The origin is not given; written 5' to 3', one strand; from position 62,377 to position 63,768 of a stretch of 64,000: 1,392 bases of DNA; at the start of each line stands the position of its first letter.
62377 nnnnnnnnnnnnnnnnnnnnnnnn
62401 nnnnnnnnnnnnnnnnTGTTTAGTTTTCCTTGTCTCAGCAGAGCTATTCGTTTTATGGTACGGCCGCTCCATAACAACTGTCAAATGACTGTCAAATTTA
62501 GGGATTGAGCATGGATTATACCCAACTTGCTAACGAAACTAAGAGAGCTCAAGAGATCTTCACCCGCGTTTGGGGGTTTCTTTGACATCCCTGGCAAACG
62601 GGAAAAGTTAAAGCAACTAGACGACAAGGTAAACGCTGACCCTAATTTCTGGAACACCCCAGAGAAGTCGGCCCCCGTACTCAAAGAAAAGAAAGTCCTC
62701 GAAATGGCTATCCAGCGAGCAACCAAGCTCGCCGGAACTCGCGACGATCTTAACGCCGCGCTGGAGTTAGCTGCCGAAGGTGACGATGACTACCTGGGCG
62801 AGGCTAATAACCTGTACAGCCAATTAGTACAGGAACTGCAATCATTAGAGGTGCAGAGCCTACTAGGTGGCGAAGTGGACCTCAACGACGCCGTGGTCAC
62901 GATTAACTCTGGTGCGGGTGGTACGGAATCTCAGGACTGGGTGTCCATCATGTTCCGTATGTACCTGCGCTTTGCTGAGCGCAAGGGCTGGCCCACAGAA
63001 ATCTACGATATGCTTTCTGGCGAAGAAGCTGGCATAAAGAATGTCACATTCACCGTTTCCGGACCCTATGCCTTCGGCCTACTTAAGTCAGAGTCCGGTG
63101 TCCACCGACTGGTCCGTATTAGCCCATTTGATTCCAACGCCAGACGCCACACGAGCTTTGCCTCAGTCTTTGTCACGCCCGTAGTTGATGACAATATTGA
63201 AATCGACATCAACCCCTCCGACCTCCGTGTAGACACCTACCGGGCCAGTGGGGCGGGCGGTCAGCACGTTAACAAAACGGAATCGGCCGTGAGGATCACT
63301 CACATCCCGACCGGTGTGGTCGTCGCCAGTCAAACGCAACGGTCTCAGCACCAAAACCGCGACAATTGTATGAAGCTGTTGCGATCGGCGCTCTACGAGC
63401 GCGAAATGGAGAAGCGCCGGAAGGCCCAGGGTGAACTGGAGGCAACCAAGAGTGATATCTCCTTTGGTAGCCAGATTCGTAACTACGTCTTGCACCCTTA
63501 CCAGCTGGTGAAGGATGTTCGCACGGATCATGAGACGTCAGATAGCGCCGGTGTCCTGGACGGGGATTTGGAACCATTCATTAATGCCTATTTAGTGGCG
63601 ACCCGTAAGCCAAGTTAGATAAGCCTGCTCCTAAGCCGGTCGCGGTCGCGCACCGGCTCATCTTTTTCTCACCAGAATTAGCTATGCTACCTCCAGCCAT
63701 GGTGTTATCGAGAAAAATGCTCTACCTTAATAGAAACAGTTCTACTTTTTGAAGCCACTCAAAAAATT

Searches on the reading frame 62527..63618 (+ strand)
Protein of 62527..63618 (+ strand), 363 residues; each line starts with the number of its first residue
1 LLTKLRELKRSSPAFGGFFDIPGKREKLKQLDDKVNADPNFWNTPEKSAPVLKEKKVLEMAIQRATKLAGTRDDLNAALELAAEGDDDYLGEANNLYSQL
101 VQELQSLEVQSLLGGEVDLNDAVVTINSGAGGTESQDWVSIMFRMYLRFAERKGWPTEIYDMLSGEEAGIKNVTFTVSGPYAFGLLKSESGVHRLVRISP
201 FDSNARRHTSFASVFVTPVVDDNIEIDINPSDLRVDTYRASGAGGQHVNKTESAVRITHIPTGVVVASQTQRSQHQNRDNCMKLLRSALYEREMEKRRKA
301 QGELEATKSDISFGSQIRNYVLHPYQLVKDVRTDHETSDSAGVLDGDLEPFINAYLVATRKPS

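Call 68: search_protein_families(library=pfam, proteins=[window:62527-63618:+], max_evalue=0.00001)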
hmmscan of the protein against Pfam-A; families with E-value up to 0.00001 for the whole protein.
window:62527-63618:+ (363 aa): 2 families
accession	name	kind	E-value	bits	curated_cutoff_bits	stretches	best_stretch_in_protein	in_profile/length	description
PF03462.23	PCRF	-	4.2e-52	177.2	24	1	26-214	3-194/194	PCRF domain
PF00472.26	RF-1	-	3.1e-42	143.6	35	1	222-332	1-116/116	RF-1 domain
